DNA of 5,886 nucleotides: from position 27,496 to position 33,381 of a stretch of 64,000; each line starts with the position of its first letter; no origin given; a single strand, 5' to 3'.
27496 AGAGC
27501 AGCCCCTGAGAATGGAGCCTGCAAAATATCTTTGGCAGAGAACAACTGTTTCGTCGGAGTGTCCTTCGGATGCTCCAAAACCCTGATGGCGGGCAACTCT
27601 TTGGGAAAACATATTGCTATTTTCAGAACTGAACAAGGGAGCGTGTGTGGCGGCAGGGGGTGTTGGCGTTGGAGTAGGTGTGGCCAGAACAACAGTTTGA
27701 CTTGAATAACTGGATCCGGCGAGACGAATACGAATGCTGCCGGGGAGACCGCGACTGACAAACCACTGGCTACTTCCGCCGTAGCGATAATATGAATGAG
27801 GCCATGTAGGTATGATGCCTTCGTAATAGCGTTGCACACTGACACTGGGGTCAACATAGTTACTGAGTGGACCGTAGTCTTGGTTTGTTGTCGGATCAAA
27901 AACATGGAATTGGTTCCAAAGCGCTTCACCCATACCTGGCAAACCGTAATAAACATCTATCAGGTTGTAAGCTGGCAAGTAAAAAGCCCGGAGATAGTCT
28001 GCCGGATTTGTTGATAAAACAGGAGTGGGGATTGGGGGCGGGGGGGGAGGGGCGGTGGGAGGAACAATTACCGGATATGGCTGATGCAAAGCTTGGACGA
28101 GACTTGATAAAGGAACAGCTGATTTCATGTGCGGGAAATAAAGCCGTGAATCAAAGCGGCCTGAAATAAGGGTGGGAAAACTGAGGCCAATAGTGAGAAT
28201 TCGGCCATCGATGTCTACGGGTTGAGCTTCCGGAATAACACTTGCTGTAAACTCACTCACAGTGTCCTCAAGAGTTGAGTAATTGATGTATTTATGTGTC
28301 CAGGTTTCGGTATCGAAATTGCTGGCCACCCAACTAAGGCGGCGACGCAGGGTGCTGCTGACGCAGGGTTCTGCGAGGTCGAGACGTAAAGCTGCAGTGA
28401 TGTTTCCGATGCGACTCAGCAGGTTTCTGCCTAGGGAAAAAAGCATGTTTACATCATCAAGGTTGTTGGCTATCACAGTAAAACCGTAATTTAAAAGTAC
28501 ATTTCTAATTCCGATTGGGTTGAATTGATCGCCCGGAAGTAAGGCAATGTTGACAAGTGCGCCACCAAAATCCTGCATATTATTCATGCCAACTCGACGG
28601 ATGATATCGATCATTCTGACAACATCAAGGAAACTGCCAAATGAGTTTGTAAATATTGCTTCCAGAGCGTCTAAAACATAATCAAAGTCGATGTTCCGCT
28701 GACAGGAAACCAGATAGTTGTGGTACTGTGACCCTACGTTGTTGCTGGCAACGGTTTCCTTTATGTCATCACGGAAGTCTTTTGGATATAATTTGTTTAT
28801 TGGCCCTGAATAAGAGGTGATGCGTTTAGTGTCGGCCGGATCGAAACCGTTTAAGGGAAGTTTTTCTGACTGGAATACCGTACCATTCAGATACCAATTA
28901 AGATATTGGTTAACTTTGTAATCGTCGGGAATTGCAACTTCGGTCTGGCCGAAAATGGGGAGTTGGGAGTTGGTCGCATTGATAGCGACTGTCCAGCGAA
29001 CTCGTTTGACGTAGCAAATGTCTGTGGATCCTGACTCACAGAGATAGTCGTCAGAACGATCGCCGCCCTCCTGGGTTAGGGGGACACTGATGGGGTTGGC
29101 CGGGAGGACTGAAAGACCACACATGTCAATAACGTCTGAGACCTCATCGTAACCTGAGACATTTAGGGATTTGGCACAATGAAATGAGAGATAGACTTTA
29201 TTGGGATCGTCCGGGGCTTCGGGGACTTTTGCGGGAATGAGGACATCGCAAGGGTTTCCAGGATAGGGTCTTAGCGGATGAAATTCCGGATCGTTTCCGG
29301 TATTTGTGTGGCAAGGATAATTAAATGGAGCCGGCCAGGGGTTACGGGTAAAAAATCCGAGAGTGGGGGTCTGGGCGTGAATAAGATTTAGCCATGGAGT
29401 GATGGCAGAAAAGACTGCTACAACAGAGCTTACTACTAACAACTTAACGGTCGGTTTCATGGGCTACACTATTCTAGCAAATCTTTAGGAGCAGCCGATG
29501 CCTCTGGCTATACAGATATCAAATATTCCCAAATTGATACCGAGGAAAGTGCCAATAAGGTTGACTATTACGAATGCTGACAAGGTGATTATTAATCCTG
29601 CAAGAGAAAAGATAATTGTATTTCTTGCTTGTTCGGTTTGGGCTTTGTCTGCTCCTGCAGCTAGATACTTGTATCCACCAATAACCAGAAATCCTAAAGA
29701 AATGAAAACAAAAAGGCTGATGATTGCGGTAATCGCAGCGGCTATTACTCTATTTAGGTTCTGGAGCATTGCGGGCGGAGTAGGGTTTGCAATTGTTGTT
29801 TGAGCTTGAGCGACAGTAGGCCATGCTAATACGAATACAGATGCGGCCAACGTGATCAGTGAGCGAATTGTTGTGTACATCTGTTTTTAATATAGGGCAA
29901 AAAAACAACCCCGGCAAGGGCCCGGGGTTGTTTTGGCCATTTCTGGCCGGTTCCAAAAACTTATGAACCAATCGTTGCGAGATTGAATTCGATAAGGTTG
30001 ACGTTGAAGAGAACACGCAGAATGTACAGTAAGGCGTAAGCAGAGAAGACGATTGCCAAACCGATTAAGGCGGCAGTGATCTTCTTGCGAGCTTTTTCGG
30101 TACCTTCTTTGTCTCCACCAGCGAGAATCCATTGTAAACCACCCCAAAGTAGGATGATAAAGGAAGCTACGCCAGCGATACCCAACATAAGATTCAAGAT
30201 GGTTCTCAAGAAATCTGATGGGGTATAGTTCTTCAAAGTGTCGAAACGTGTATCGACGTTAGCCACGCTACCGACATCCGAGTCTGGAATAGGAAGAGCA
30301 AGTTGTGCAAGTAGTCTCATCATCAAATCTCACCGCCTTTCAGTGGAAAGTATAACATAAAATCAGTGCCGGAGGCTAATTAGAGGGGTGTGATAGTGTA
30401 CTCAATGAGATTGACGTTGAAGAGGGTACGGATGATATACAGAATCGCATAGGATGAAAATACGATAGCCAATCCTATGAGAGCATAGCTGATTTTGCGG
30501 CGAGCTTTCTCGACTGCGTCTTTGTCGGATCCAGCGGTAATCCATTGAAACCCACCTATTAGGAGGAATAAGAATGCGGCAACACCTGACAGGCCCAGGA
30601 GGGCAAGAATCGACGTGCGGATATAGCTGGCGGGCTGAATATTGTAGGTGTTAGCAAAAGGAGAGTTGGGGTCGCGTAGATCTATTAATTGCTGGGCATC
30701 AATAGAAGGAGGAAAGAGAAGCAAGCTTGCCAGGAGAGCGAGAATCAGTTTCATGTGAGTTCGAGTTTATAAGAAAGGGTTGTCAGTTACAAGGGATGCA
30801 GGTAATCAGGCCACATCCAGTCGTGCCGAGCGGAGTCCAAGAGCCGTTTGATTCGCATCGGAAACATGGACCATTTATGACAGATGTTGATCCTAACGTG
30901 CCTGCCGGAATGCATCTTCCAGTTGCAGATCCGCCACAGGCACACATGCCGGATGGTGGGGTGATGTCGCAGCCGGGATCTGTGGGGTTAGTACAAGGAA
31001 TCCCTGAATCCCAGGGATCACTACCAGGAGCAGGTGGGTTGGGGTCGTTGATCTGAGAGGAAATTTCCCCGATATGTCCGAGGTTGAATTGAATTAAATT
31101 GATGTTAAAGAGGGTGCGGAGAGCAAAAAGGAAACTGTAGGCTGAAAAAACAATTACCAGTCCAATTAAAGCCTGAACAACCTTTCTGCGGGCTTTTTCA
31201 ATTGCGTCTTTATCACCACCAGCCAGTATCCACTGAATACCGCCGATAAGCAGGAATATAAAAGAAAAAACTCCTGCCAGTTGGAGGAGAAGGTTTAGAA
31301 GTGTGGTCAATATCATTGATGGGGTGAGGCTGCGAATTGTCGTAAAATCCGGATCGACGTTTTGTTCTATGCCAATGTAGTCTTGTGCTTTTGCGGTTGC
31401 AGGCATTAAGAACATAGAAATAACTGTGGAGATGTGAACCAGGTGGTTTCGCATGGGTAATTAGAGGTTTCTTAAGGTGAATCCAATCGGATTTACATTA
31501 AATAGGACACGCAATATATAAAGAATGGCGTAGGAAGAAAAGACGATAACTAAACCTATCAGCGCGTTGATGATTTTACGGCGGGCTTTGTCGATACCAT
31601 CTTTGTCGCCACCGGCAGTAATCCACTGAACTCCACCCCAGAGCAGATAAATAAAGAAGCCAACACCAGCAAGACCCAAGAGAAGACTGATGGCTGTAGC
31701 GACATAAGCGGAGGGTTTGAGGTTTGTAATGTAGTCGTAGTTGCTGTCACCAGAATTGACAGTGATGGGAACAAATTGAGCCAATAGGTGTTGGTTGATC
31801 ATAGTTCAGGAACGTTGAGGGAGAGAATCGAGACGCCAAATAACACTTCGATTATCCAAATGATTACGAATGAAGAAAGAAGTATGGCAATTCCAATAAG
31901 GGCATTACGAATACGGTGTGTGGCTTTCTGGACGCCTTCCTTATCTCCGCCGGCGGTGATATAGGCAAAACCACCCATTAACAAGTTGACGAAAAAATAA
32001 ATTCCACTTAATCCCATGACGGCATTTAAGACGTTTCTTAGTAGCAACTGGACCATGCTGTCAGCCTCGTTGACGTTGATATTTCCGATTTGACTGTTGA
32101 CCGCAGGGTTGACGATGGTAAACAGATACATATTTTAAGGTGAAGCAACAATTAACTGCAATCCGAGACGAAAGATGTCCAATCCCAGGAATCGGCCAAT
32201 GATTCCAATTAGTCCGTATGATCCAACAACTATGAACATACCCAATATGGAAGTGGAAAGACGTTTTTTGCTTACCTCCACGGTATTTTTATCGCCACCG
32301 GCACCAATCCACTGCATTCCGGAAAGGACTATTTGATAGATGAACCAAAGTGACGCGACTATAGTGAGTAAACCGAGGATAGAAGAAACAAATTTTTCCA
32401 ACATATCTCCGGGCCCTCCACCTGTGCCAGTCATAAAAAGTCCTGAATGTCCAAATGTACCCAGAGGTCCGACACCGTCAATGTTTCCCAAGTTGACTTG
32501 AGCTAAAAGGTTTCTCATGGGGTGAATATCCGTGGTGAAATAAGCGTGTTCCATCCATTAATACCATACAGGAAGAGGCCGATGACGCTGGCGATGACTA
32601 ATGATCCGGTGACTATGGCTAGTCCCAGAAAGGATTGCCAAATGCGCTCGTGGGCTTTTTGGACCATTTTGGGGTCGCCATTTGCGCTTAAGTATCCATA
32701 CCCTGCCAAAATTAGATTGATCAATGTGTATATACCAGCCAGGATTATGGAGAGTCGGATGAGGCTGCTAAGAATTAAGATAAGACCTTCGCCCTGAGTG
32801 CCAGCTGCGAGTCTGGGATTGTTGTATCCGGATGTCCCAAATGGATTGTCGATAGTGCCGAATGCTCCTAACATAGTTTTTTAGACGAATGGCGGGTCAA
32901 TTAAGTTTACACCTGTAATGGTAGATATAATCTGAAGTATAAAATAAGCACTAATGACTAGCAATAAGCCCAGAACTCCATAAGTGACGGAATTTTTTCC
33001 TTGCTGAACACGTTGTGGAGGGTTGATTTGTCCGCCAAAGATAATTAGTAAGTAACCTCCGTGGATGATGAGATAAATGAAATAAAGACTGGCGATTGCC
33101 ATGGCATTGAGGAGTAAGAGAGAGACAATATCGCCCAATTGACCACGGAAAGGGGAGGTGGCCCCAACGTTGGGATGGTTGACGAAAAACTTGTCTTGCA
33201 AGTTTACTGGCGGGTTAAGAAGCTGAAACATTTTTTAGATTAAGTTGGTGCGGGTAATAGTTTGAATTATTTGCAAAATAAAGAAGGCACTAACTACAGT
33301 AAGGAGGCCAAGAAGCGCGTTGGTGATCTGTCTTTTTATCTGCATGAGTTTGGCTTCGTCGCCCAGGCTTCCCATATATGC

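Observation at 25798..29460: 1220-aa Cys-rich secreted giant immediately upstream of the pilin array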

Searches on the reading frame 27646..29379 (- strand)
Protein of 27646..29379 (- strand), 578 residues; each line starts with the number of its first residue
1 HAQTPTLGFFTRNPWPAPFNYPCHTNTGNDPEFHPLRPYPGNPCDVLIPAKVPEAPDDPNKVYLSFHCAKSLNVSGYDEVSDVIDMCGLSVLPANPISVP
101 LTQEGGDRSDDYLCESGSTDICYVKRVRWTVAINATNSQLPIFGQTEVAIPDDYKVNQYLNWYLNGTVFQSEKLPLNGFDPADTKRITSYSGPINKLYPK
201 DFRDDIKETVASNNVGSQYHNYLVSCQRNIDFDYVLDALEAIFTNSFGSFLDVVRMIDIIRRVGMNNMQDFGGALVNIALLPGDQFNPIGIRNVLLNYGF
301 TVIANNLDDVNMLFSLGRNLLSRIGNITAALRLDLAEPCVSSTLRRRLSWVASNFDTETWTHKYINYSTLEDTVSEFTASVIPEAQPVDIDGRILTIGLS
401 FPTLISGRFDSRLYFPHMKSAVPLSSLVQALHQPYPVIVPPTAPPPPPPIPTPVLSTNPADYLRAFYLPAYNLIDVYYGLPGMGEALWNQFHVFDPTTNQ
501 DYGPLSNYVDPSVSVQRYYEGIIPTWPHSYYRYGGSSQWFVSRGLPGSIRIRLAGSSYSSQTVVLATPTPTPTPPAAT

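Call 62: predict_structure(alignment_id=A7)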
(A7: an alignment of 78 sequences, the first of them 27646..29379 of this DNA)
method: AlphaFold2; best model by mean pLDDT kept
length: 578 residues; sequences in the alignment: 78
mean_pLDDT: 73.4   pTM: 0.69
mean pLDDT of the five models: 73.4, 72.8, 72.0, 71.2, 70.4
residues with pLDDT >= 90: 180; 70-90: 201; 50-70: 75; < 50: 122
segments of 3 or more residues with pLDDT < 50: 1-13, 50-56, 475-485, 492-578
pLDDT, mean of each block of 10 residues (from residue 1): 44 58 87 83 72 52 58 78 70 63 67 79 84 80 84 92 93 83 93 95 95 92 90 88 89 94 92 96 98 98 97 96 91 82 91 93 94 85 81 83 60 88 91 73 73 63 65 36 47 43 37 39 29 35 32 31 35 41
secondary structure, 60 per line:
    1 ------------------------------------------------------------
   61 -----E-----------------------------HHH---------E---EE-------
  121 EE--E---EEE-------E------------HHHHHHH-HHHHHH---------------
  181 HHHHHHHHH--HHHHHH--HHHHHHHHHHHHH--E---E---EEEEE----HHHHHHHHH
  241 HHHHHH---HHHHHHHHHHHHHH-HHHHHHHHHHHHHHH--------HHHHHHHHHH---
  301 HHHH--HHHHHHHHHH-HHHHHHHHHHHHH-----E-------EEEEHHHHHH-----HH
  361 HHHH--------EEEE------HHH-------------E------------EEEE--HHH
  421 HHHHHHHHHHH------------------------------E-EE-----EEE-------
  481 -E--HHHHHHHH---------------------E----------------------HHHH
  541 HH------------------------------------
elements in order: E129-131 H152-158 H160-165 H181-189 H192-197 H200-212 E223-227 H232-246 H250-263 H265-279 H288-297 H301-304 H307-316 H318-330 E344-347 H348-353 H359-364 E373-376 E412-415 H418-431 E471-473 H485-492 H537-542
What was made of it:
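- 28705..29373 (-): Core module D1, aa 30-252 (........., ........, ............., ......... motifs). AF2 pLDDT 58-95 (call 62).
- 27655..28065 (-): Variable insert INS, aa 466-602: Tyr-rich and bounded by the two Pro-rich linkers. AF2 pLDDT below 50 (call 62).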

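Call 65: fold_search(model_id=the predicted structure, library=pdb)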
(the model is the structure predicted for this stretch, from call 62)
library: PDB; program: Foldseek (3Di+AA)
matches with E <= 10: 36; with E <= 0.001: 0
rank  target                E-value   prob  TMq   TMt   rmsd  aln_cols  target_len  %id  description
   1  8czj_A                2.5e+00  0.02  0.09  0.13  20.9       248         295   12  A bacteria Zrt/Irt-like protein in the apo state (released 2023-02-22)
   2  9unw_G                2.8e+00  0.02  0.08  0.15  18.6       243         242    9  mouse PDCD5-TRiC complex (released 2026-03-25)
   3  3f4m                  3.3e+00  0.15  0.11  0.30   8.2       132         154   14  Crystal structure of TIPE2 (released 2009-03-17)
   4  7k7b_B                3.4e+00  0.03  0.10  0.11  21.0       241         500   14  Crystal structure of diphtheria toxin from crystals obtained at pH 5.0 (released 2020-11-18)
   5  9u55                  3.6e+00  0.02  0.06  0.07  22.8       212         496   12  Cryo-EM structure of human OAT1 in complex with probenecid (released 2025-06-18)
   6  2f89                  4.0e+00  0.12  0.09  0.15  10.0       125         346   14  Crystal structure of human FPPS in complex with pamidronate (released 2006-02-28)
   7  4ae0                  4.3e+00  0.03  0.10  0.11  20.2       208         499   10  Crystal structure of diphtheria toxin mutant CRM197 (released 2012-03-28)
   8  9mau                  4.5e+00  0.01  0.06  0.07  23.0       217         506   10  Cryo-EM structure of human OAT1 in the apo state (released 2025-06-18)
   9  3ajm_A                5.0e+00  0.02  0.05  0.12  16.8       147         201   10  Crystal structure of programmed cell death 10 in complex with inositol 1,3,4,5-tetrakisphosphate (released 2010-06-30)
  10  9unx                  5.6e+00  0.02  0.06  0.07  20.0       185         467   12  Cryo-EM structure of human OAT1 in complex with olmesartan and bromide ion. (released 2025-11-05)
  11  9klz                  5.6e+00  0.01  0.06  0.07  19.9       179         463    9  Human OAT1 in complex with olmesartan (released 2025-11-05)
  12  1cg5_B                5.9e+00  0.02  0.07  0.20  18.1       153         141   11  DEOXY FORM HEMOGLOBIN FROM DASYATIS AKAJEI (released 1999-04-01)
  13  7z6h_D                5.9e+00  0.02  0.07  0.09  16.2       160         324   12  Structure of DNA-bound human RAD17-RFC clamp loader and 9-1-1 checkpoint clamp (released 2022-05-04)
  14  8bvt_A                6.3e+00  0.01  0.05  0.06  19.7       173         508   12  Cryo-EM structure of rat SLC22A6 bound to probenecid (released 2023-07-19)
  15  9k82_A                7.0e+00  0.03  0.08  0.18  11.8       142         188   11  Cryo-EM structure of designed zinc-induced filament Fiber-n5-Zn1-HEHE-917 (released 2025-10-29)
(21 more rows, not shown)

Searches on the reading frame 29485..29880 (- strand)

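Call 5: search_protein_families(library=pfam, proteins=[window:29485-29880:-], max_evalue=0.1)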
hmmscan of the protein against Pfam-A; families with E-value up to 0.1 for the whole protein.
window:29485-29880:- (131 aa): 1 family
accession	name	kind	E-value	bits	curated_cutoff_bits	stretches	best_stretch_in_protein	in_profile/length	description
PF18895.5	T4SS_pilin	-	8.5e-06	26.2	26.6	1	40-109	3-71/71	Type IV secretion system pilin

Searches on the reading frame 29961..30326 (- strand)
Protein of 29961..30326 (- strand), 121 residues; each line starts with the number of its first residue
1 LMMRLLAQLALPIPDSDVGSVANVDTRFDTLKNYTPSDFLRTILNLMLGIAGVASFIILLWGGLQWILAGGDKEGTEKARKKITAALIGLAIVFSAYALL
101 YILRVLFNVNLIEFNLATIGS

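Call 5: search_protein_families(library=pfam, proteins=[window:29961-30326:-], max_evalue=0.1)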
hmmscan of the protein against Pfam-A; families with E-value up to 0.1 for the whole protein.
window:29961-30326:- (121 aa): 3 families
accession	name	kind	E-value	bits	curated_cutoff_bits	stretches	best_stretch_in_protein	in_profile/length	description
PF18895.5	T4SS_pilin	-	9.1e-11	42.1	26.6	1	37-102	6-70/71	Type IV secretion system pilin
PF04956.18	TrbC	-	1.7e-05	25.3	27.9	1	37-99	38-94/98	TrbC/VIRB2 pilin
PF15993.10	Fuseless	-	0.039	13.8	25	1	23-106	150-229/298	Fuseless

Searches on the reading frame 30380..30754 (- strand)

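Call 5: search_protein_families(library=pfam, proteins=[window:30380-30754:-], max_evalue=0.1)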
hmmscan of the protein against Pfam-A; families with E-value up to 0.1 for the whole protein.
window:30380-30754:- (124 aa): 3 families
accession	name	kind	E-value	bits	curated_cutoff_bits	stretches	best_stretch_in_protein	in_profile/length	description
PF18895.5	T4SS_pilin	-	3.3e-08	33.9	26.6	1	51-107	15-70/71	Type IV secretion system pilin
PF06664.17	WLS-like_TM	-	0.0026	17.6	28.3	1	3-119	114-225/247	Wntless-like, transmembrane domain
PF04956.18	TrbC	-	0.023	15.3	27.9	1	49-104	45-94/98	TrbC/VIRB2 pilin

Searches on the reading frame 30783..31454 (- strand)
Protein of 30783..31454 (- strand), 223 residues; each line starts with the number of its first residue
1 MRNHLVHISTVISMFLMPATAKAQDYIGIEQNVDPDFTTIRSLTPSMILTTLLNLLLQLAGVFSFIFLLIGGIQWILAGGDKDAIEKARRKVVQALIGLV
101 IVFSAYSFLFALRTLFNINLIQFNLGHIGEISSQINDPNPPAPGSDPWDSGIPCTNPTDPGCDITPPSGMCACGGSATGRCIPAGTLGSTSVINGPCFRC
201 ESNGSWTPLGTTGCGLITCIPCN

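Call 5: search_protein_families(library=pfam, proteins=[window:30783-31454:-], max_evalue=0.1)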
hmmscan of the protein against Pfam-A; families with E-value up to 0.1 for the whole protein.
window:30783-31454:- (223 aa): 3 families
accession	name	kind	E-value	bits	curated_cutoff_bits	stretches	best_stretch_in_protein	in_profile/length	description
PF18895.5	T4SS_pilin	-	2.2e-08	34.5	26.6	1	48-106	8-65/71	Type IV secretion system pilin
PF04956.18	TrbC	-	0.00028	21.5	27.9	1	4-108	11-94/98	TrbC/VIRB2 pilin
PF19607.4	DUF6112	-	0.043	14.1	25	1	32-101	2-70/88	Family of unknown function (DUF6112)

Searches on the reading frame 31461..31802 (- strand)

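Call 5: search_protein_families(library=pfam, proteins=[window:31461-31802:-], max_evalue=0.1)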
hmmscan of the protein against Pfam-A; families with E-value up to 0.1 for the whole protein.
window:31461-31802:- (113 aa): 6 families
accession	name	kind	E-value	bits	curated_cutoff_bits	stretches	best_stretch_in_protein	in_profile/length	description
PF18895.5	T4SS_pilin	-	5.8e-08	33.1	26.6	1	39-96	14-70/71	Type IV secretion system pilin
PF06664.17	WLS-like_TM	-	0.0022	17.8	28.3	1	10-96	125-211/247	Wntless-like, transmembrane domain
PF19660.4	DUF6163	-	0.0077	16.6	27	1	30-103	57-131/145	Family of unknown function (DUF6163)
PF04956.18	TrbC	-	0.012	16.3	27.9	1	34-93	41-94/98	TrbC/VIRB2 pilin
PF05296.19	TAS2R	-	0.017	14.7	22.2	1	14-100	168-255/303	Taste receptor protein (TAS2R)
PF01036.24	Bac_rhodopsin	-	0.018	15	24.6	1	37-97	125-185/224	Bacteriorhodopsin-like protein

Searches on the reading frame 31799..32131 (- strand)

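Call 5: search_protein_families(library=pfam, proteins=[window:31799-32131:-], max_evalue=0.1)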
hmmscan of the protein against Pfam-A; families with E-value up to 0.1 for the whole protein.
window:31799-32131:- (110 aa): 1 family
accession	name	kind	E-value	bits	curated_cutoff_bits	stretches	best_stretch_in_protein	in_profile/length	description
PF18895.5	T4SS_pilin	-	4.8e-08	33.4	26.6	1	27-90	5-67/71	Type IV secretion system pilin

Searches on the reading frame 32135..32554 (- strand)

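Call 5: search_protein_families(library=pfam, proteins=[window:32135-32554:-], max_evalue=0.1)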
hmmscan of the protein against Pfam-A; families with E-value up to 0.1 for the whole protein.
window:32135-32554:- (139 aa): 1 family
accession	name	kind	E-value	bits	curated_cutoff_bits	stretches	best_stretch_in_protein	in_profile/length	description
PF18895.5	T4SS_pilin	-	0.0019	18.7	26.6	1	52-117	5-69/71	Type IV secretion system pilin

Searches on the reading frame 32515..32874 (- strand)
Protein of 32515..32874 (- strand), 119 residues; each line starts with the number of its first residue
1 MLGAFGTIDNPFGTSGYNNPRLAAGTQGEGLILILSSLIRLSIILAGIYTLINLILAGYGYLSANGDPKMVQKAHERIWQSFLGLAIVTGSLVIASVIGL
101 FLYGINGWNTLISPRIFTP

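Call 5: search_protein_families(library=pfam, proteins=[window:32515-32874:-], max_evalue=0.1)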
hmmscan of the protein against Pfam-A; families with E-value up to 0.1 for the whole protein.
window:32515-32874:- (119 aa): 1 family
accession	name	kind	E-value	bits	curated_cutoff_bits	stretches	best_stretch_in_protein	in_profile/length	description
PF18895.5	T4SS_pilin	-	0.00063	20.2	26.6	1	41-98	16-71/71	Type IV secretion system pilin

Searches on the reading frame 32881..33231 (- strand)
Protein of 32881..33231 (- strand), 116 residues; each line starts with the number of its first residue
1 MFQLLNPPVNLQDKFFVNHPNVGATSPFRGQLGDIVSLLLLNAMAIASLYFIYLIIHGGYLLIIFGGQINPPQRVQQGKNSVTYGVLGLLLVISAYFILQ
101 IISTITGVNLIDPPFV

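Call 6: search_protein_families(library=pfam, proteins=[window:32881-33231:-], max_evalue=0.1)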
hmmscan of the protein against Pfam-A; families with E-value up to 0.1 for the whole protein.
window:32881-33231:- (116 aa): 1 family
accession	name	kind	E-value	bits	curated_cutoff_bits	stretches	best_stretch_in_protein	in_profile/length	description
PF18895.5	T4SS_pilin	-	2.9e-06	27.7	26.6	1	43-102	20-71/71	Type IV secretion system pilin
